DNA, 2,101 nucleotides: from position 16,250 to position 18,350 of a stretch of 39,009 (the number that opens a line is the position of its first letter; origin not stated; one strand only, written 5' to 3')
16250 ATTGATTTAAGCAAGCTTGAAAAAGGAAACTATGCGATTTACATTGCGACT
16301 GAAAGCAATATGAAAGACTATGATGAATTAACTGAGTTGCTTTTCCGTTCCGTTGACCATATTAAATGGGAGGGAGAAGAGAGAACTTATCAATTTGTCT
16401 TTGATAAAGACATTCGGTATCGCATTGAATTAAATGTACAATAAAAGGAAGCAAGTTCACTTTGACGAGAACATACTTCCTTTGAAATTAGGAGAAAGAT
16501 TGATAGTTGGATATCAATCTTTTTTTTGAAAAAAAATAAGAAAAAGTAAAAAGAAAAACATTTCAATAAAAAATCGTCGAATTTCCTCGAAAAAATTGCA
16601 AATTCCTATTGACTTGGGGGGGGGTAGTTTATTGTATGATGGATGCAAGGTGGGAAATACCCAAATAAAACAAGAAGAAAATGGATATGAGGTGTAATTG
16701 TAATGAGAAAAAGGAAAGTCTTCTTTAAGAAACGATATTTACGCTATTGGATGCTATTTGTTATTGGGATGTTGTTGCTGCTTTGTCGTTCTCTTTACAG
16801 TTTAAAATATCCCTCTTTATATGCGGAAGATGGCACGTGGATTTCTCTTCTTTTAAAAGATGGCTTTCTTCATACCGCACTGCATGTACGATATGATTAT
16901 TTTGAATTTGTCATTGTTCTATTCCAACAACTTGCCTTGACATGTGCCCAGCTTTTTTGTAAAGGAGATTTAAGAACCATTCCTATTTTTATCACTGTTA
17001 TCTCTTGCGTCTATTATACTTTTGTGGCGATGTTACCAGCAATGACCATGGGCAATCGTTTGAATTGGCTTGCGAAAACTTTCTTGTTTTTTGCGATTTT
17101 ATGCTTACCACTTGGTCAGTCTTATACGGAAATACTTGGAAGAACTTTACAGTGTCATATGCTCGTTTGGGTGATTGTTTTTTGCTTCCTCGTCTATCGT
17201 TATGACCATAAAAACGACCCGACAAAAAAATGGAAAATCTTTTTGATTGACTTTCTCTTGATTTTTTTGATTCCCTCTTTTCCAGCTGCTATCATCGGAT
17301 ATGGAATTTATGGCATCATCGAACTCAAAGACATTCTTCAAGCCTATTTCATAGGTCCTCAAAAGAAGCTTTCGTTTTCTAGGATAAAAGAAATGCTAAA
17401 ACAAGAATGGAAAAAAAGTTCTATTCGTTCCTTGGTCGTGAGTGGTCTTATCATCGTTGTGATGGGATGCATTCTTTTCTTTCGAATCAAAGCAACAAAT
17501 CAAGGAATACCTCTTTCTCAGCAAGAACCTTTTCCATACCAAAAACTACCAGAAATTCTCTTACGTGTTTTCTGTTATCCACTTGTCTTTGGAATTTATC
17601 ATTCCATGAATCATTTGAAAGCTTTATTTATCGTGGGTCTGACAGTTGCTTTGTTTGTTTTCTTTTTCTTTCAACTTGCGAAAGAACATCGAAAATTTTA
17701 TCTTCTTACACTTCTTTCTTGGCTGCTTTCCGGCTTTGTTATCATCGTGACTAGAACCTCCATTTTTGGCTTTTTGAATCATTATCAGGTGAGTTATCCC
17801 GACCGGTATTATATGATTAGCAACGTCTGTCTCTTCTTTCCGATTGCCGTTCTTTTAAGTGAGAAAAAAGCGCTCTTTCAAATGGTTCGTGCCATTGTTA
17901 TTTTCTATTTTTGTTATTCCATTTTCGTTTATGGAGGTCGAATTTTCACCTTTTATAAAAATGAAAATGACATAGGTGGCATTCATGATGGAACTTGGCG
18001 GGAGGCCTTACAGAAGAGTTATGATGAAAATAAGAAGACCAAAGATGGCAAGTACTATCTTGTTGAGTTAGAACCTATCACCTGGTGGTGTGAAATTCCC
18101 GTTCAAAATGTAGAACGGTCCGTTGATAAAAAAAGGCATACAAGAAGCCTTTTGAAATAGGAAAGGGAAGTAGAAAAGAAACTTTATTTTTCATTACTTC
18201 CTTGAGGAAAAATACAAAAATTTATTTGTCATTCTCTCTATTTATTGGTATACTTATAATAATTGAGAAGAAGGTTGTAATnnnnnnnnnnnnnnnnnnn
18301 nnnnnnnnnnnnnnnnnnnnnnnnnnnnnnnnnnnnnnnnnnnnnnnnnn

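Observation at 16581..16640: Second G9 tract, placed in the -35/-10 spacer of the 485-aa membrane-protein gene - candidate transcriptional phase-variation switch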

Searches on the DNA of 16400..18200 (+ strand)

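Call 7: search_dna_similar(query=window:16400-18200:+, collection=plasmids, mode=near)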
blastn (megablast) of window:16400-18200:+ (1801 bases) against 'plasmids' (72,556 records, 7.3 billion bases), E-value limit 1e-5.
No match.
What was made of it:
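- Tried and rejected: Plasmid megablast of 16400-18200 gave no match (call 7).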
